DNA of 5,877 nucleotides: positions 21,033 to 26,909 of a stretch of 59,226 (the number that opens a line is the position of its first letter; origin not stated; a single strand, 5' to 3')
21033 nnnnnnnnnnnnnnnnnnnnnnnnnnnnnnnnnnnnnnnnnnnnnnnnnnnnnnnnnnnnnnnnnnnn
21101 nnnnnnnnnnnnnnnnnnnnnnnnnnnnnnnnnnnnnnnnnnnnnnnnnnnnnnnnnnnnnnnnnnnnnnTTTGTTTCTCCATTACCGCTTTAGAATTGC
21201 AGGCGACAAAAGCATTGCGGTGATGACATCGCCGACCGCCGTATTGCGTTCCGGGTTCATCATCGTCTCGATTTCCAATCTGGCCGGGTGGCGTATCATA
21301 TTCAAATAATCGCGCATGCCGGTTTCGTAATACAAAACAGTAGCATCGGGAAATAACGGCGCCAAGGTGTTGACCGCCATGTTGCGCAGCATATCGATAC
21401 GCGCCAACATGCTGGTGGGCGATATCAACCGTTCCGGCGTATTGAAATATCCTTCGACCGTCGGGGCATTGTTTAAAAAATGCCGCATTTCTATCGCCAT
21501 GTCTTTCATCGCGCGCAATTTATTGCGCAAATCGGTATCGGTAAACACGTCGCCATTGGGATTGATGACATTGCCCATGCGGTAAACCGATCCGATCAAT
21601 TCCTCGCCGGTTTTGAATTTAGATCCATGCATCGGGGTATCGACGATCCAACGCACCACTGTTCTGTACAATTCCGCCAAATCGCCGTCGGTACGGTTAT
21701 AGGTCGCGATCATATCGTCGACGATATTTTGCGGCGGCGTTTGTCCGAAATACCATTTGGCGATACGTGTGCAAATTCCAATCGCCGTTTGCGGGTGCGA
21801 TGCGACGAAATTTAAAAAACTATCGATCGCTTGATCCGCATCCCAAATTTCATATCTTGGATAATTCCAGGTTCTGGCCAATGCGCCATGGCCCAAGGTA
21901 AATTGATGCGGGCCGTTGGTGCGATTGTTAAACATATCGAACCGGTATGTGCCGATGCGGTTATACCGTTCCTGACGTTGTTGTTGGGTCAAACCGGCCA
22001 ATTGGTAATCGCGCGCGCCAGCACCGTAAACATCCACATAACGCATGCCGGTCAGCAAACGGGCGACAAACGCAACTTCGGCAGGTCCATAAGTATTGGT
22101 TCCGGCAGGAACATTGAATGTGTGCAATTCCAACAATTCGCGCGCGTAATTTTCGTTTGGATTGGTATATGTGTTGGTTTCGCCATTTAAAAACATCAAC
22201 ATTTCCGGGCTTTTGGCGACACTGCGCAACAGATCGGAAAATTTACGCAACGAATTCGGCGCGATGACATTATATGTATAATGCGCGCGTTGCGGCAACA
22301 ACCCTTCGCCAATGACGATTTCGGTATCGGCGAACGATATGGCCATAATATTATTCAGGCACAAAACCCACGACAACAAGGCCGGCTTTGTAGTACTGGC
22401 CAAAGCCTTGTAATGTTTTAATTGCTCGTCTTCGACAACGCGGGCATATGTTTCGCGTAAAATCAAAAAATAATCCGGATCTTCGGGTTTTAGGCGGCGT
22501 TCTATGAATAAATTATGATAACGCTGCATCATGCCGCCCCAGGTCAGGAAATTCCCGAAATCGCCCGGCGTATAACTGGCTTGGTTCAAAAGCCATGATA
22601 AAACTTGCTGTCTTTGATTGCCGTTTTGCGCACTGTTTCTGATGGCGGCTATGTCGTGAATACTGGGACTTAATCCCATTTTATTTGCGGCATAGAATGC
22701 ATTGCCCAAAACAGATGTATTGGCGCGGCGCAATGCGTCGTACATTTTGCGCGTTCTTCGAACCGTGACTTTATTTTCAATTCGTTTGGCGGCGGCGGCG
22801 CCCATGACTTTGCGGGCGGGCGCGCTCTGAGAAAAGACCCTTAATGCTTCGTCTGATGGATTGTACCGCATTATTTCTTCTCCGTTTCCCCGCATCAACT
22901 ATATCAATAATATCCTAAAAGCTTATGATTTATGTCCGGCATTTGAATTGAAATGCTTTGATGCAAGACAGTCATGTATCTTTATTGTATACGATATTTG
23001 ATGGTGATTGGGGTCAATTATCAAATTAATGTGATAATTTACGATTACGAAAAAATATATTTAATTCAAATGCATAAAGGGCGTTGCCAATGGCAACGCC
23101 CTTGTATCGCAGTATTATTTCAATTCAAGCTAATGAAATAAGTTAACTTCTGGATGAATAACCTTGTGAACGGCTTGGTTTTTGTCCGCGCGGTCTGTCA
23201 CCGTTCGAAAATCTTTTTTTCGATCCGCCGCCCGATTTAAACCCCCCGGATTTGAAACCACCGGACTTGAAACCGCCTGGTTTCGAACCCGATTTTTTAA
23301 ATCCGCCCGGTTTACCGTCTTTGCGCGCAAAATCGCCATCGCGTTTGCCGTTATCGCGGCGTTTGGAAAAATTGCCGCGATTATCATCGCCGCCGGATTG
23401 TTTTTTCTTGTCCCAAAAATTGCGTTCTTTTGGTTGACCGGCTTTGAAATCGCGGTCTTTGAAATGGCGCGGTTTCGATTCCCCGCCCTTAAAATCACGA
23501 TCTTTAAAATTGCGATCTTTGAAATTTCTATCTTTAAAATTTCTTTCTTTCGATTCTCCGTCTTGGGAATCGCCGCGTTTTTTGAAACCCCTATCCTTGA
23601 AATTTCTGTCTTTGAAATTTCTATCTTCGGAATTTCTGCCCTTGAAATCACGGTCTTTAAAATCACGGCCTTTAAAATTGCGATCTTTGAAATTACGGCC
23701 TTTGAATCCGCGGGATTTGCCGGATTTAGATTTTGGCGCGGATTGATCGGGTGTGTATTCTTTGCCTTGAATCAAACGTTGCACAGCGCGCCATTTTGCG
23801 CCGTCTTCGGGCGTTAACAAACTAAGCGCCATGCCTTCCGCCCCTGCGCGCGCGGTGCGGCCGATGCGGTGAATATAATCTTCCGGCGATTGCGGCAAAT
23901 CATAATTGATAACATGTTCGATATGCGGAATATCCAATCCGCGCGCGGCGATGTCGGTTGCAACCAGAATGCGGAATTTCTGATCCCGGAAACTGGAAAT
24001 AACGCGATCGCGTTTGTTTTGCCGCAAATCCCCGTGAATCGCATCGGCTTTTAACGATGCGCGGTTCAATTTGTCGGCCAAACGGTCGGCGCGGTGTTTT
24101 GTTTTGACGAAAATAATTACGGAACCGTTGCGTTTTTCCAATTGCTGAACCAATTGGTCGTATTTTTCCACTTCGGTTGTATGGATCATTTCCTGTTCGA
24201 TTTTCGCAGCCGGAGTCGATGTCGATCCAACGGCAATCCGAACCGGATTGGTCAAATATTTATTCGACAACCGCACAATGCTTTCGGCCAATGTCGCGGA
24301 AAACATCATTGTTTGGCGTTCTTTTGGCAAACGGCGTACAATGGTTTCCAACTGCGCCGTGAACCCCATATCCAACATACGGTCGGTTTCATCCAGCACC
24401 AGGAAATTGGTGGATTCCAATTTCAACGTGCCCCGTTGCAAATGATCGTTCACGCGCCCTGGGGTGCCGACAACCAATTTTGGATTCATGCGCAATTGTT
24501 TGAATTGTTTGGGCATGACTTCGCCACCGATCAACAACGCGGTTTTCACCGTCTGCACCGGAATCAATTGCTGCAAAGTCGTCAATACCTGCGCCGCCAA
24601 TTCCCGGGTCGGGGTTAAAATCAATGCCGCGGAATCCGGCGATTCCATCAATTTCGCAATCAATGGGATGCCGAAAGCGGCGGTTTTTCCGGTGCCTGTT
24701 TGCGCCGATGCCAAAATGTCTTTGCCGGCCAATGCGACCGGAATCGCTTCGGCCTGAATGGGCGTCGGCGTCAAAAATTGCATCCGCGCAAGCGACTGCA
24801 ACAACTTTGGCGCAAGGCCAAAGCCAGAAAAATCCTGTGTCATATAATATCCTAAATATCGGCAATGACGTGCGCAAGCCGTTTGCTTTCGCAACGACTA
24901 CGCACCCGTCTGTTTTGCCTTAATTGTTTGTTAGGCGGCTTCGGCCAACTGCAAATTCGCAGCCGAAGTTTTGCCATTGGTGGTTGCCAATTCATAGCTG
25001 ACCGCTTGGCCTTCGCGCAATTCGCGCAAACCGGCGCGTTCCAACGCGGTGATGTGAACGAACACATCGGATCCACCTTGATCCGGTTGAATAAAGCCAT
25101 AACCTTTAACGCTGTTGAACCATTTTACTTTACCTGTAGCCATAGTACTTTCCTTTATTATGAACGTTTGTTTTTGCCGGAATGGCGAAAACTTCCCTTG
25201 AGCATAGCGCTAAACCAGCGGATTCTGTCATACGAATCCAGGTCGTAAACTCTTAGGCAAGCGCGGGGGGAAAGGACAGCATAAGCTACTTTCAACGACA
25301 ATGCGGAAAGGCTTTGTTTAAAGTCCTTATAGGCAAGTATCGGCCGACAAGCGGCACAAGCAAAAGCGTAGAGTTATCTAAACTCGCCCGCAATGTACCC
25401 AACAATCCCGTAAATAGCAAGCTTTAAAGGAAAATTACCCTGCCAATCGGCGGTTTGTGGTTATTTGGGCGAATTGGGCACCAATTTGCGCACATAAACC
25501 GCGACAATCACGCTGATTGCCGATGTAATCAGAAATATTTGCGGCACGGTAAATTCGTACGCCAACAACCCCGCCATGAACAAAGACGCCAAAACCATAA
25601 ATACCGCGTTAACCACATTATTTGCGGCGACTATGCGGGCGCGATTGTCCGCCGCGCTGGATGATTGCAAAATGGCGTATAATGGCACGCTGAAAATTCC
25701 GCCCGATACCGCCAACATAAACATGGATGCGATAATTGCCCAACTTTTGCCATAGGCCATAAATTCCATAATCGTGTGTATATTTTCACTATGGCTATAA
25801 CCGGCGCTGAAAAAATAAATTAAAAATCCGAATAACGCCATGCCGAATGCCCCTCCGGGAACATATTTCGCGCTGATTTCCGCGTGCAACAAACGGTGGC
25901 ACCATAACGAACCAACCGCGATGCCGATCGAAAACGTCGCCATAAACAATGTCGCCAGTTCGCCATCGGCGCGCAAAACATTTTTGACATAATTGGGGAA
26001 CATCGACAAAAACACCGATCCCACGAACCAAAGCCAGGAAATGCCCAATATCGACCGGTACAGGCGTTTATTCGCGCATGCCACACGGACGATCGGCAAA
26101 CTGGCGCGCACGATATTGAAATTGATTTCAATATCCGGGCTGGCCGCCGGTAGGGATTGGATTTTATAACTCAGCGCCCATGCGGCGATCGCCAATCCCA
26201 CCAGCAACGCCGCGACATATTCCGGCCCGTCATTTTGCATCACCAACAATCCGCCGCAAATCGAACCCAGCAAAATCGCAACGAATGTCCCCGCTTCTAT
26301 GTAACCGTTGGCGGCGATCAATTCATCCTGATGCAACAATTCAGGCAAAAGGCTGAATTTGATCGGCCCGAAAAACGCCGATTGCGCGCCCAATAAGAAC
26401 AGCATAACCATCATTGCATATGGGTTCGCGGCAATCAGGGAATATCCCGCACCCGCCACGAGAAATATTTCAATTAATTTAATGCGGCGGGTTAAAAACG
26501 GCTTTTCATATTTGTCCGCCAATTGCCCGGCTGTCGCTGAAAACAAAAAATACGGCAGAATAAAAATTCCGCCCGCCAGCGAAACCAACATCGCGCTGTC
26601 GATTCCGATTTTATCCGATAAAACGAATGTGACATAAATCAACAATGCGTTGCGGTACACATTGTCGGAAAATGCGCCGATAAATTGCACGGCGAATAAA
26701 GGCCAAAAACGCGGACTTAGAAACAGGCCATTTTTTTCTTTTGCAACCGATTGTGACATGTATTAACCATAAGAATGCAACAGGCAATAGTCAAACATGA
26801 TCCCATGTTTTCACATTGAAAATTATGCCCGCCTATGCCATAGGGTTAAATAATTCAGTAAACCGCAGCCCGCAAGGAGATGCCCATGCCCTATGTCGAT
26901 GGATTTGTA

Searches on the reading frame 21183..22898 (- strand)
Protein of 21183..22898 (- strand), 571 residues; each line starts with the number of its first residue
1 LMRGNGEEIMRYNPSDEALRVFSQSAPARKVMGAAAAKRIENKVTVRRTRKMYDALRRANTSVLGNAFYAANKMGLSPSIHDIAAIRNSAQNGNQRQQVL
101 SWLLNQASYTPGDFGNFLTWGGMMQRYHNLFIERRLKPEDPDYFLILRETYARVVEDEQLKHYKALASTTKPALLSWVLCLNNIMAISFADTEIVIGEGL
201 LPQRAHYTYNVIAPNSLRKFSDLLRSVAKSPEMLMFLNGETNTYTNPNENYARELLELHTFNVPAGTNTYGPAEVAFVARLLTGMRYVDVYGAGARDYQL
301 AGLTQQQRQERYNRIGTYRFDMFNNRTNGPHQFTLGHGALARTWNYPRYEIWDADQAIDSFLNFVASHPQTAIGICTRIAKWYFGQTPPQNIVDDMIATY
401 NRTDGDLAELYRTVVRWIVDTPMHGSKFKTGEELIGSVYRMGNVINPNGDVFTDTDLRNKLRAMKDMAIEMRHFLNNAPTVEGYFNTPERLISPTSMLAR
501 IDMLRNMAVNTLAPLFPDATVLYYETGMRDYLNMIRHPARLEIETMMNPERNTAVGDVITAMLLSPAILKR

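Call 34: search_protein_families(library=pfam, proteins=[window:21183-22898:-], max_evalue=0.0001)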
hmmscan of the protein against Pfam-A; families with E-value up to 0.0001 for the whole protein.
window:21183-22898:- (571 aa): 1 family
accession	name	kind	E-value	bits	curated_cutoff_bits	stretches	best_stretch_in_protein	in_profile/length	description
PF08811.16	DUF1800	-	1.9e-51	176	26.1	1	72-554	4-388/419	Protein of unknown function (DUF1800)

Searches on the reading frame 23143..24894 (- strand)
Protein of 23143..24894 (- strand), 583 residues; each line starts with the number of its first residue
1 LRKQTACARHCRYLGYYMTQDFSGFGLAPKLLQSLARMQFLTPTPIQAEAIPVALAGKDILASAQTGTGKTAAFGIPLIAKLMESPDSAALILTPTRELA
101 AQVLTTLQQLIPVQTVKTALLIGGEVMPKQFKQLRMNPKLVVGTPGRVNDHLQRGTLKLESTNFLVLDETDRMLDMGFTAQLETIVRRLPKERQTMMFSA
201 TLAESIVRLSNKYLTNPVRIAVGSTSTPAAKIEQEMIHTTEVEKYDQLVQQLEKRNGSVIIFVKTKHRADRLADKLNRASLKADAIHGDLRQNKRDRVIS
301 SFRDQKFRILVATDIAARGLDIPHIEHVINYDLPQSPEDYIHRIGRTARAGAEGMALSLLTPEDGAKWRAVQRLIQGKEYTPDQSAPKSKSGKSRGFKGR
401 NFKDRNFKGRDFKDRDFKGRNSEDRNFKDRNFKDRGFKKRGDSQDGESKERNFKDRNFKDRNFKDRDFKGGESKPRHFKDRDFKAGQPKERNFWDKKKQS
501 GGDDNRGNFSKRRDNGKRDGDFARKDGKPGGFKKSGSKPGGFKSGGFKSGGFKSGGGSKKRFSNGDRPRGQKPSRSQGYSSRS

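Call 34: search_protein_families(library=pfam, proteins=[window:23143-24894:-], max_evalue=0.0001)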
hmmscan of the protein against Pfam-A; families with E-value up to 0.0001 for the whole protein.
window:23143-24894:- (583 aa): 4 families
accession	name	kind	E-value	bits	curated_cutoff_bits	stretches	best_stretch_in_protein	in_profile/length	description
PF00270.35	DEAD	-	3.7e-48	163.9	26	1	44-206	1-164/167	DEAD/DEAH box helicase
PF00271.37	Helicase_C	-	8.2e-36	123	23.5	1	244-351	2-110/110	Helicase conserved C-terminal domain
PF04851.21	ResIII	-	7.2e-10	39.5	22.5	1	47-202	8-162/164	Type III restriction enzyme, res subunit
PF16203.11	ERCC3_RAD25_C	-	7.6e-05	22.6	27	0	245-350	49-151/248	ERCC3/RAD25/XPB C-terminal helicase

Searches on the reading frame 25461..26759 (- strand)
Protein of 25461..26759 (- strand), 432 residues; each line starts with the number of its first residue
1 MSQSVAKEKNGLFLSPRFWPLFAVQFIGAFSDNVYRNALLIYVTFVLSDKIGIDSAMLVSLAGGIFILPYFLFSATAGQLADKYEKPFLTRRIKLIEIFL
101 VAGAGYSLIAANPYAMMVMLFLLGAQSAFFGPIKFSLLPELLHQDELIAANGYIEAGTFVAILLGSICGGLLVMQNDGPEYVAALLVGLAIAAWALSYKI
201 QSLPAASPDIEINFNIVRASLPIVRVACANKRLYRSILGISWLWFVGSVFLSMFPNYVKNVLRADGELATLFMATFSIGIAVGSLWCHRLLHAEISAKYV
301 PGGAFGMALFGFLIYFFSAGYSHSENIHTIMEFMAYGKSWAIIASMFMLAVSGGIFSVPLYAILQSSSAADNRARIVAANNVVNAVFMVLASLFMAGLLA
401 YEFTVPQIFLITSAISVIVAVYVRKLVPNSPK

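Call 34: search_protein_families(library=pfam, proteins=[window:25461-26759:-], max_evalue=0.0001)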
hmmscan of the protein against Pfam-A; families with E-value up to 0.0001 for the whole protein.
window:25461-26759:- (432 aa): 1 family
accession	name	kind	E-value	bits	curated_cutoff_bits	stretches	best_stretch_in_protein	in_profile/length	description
PF07690.21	MFS_1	-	4.3e-22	79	33.4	2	24-319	4-290/347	Major Facilitator Superfamily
